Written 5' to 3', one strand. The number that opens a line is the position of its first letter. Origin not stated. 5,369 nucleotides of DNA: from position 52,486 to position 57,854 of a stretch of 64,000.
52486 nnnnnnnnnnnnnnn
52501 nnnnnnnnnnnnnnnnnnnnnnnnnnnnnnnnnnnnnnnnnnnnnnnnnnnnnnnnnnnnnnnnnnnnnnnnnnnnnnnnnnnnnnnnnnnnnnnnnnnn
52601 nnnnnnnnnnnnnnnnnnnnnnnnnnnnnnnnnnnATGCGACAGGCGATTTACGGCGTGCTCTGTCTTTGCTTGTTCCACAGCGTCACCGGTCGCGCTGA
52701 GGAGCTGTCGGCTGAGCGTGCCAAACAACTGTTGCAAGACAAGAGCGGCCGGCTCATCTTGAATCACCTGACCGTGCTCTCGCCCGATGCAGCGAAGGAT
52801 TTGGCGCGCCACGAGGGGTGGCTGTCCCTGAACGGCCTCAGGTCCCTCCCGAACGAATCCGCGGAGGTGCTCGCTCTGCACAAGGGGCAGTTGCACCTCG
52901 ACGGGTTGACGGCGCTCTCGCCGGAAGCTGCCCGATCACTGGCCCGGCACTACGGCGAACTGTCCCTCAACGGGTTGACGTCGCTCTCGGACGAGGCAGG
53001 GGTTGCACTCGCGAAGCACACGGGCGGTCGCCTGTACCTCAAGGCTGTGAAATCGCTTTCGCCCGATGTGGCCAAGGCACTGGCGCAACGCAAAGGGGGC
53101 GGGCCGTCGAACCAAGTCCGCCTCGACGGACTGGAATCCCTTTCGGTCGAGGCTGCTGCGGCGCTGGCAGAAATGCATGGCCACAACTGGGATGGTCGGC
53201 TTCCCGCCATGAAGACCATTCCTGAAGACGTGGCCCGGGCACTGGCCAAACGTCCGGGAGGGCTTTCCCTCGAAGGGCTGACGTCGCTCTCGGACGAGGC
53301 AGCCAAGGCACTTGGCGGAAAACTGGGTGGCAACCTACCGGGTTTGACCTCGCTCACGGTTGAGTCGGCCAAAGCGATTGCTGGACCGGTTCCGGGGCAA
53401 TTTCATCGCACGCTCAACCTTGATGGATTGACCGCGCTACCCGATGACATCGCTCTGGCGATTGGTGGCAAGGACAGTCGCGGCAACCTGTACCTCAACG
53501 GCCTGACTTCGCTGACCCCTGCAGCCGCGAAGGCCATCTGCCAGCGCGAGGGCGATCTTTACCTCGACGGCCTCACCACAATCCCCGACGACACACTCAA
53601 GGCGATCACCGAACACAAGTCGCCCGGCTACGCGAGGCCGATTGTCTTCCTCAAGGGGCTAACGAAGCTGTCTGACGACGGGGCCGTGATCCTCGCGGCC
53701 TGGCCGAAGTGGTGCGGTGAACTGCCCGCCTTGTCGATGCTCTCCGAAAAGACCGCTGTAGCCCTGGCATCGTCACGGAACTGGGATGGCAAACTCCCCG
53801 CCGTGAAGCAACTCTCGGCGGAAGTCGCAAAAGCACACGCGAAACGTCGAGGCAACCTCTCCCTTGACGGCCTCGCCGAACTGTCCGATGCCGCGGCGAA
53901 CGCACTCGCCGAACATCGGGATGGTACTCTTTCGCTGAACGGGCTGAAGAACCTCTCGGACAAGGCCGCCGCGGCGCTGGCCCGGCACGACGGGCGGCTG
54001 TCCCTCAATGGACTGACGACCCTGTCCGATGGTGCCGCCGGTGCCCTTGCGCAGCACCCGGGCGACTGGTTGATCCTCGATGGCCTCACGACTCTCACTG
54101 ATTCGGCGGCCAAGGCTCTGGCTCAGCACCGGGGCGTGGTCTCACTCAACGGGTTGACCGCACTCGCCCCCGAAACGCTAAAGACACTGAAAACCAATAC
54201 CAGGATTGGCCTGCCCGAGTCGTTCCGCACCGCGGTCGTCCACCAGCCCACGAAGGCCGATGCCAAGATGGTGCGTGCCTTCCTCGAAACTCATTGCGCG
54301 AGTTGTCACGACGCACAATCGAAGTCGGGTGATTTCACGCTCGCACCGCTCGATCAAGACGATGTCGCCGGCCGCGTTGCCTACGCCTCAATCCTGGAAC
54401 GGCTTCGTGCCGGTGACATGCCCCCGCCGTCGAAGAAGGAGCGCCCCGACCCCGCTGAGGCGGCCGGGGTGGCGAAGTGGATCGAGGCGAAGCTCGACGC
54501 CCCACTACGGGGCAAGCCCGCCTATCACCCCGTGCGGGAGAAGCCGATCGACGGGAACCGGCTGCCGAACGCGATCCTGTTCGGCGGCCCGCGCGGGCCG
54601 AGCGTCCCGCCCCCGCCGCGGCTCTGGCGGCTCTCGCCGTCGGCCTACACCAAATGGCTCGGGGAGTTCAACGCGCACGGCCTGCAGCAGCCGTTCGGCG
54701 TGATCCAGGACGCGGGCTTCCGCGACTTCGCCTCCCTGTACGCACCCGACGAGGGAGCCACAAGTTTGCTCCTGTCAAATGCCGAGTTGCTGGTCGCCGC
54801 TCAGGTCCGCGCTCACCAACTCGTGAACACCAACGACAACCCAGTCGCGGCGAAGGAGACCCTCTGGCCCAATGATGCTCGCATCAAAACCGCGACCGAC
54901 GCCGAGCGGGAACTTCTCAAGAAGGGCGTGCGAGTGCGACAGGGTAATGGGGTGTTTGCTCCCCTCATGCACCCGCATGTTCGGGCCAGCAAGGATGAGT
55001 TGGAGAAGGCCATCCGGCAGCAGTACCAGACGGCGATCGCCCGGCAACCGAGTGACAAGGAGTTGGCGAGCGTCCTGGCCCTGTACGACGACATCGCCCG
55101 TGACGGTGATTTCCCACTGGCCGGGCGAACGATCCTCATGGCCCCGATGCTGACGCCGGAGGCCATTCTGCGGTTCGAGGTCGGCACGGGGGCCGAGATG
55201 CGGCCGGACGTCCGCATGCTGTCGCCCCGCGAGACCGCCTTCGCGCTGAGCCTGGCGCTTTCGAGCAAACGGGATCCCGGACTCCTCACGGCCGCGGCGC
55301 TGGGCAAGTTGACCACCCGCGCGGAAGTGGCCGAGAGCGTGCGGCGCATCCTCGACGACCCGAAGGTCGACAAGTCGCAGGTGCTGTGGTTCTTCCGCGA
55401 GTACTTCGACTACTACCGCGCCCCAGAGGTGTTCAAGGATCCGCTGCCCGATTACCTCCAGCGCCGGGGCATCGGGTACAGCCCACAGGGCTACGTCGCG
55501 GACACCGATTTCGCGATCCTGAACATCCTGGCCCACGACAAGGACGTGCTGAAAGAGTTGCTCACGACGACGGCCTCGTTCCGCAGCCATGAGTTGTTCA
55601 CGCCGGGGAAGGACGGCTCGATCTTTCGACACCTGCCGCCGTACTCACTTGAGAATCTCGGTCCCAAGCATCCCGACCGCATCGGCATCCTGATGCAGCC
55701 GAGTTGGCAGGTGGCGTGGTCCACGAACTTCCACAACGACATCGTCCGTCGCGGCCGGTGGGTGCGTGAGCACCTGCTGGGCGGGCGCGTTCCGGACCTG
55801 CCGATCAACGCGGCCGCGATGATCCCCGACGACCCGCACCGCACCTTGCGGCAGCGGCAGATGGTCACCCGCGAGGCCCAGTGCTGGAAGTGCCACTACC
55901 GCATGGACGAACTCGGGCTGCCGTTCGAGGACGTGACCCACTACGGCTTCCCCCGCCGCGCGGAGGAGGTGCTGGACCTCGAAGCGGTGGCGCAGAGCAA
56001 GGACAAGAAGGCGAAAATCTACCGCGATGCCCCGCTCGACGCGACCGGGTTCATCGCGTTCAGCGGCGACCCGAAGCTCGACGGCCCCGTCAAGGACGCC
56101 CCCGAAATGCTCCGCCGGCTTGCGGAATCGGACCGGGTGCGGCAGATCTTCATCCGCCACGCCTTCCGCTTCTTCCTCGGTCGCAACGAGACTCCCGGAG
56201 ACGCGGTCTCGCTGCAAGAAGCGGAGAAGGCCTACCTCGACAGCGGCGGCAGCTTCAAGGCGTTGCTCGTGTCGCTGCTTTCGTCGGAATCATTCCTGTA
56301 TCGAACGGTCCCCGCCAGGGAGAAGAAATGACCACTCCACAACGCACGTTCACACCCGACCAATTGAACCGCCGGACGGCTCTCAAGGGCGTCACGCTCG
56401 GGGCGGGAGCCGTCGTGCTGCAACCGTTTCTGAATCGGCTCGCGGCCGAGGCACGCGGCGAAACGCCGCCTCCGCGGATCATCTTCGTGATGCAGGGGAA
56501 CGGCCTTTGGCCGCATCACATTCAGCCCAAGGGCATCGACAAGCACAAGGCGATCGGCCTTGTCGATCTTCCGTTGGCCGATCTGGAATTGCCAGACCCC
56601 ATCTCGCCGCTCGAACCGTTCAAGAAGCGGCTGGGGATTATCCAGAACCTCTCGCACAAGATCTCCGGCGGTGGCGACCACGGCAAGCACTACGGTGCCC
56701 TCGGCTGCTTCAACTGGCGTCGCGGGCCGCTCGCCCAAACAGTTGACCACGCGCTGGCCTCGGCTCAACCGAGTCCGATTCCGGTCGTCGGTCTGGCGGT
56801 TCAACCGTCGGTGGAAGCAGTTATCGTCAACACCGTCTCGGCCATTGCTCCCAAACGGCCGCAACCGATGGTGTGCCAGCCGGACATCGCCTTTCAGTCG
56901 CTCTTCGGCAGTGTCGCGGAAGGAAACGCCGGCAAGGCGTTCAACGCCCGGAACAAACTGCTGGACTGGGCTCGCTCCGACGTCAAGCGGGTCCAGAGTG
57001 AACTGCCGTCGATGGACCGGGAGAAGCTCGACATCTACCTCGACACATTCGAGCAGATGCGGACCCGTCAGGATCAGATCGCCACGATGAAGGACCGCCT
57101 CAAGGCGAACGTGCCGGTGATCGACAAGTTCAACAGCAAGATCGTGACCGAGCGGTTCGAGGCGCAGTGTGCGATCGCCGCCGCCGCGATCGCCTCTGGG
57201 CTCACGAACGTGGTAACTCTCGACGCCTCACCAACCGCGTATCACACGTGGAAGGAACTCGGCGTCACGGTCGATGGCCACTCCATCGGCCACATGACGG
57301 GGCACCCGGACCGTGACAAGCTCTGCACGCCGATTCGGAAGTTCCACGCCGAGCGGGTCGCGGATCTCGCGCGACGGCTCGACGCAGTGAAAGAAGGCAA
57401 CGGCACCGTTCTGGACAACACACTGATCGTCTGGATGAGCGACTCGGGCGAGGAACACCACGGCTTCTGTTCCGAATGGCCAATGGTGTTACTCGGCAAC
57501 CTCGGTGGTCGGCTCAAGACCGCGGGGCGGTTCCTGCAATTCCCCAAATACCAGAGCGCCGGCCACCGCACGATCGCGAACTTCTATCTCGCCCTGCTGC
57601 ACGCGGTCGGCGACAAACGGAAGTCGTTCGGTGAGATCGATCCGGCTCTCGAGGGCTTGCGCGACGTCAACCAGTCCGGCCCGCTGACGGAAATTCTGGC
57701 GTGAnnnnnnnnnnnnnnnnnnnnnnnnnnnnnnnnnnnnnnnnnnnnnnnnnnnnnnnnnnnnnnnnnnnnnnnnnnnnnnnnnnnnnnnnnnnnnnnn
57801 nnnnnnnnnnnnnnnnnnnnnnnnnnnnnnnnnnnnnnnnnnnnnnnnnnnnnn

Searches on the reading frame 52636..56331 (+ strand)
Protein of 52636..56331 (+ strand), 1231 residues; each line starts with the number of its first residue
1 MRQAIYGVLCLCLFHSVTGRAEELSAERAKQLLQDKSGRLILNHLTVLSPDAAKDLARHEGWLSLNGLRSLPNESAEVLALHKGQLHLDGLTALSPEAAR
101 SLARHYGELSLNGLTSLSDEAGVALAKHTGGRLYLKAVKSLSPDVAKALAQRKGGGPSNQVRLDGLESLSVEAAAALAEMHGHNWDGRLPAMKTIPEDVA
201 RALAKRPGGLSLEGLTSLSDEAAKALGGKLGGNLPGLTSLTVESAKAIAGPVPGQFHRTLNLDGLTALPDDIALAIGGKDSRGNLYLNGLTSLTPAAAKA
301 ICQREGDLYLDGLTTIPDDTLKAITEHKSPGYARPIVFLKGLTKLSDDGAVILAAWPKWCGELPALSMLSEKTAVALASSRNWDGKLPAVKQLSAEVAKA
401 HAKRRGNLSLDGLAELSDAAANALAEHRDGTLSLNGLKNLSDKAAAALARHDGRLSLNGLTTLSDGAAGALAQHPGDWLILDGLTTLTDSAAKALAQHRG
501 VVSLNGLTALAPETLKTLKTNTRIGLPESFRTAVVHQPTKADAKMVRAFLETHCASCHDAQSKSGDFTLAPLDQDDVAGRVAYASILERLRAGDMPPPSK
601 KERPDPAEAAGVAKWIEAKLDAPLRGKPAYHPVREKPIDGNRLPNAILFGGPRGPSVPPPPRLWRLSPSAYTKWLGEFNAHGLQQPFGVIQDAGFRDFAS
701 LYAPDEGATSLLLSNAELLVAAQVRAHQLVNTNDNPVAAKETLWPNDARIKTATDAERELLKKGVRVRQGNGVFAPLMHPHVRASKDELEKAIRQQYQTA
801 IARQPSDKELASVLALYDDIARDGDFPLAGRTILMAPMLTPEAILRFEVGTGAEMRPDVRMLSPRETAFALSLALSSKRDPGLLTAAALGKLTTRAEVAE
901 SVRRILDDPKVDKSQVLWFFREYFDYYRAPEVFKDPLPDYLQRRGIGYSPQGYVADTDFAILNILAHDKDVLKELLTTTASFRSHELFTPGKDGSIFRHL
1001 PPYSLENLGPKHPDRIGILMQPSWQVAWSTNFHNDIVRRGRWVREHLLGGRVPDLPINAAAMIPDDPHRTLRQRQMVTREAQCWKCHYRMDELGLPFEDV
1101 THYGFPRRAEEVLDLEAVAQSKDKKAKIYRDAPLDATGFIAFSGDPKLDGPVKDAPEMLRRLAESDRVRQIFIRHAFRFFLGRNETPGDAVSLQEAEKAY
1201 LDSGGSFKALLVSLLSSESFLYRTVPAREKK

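Call 62: search_protein_families(library=pfam, proteins=[window:52636-56331:+], max_evalue=0.00001)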
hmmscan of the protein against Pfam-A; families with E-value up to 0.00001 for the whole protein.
window:52636-56331:+ (1231 aa): 3 families
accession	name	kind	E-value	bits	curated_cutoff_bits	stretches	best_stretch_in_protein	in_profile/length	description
PF07627.16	PSCyt3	-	2e-20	73.4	27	1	1015-1108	1-96/98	Protein of unknown function (DUF1588)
PF07624.16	PSD2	-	7.8e-12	45.2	25.8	1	1152-1220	5-74/74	Protein of unknown function (DUF1585)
PF07631.16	PSD4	-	1.7e-09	38.7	23.3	1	862-987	1-122/128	Protein of unknown function (DUF1592)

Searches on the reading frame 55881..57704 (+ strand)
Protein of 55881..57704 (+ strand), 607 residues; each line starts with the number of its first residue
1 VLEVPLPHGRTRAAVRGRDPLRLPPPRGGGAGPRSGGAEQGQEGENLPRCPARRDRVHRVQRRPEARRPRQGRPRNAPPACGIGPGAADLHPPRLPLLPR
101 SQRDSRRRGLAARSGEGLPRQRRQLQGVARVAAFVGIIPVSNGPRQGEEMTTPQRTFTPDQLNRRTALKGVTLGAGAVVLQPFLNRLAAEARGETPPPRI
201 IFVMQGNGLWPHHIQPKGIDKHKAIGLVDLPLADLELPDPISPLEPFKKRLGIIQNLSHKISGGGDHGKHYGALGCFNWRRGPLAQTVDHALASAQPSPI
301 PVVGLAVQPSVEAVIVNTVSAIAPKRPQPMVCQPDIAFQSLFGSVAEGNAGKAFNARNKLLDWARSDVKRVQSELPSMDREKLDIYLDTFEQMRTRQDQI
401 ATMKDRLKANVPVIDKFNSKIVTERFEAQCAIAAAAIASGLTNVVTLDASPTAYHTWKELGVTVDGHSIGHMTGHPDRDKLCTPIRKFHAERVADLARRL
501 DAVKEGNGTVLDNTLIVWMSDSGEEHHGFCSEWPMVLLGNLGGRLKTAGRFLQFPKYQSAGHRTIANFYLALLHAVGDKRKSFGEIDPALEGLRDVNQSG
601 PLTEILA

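Call 62: search_protein_families(library=pfam, proteins=[window:55881-57704:+], max_evalue=0.00001)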
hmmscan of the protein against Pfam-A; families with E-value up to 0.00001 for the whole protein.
window:55881-57704:+ (607 aa): 1 family
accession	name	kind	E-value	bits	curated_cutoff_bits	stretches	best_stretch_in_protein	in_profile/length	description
PF07586.16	HXXSHH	-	5.9e-44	151.3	30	1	199-494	1-307/307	Protein of unknown function (DUF1552)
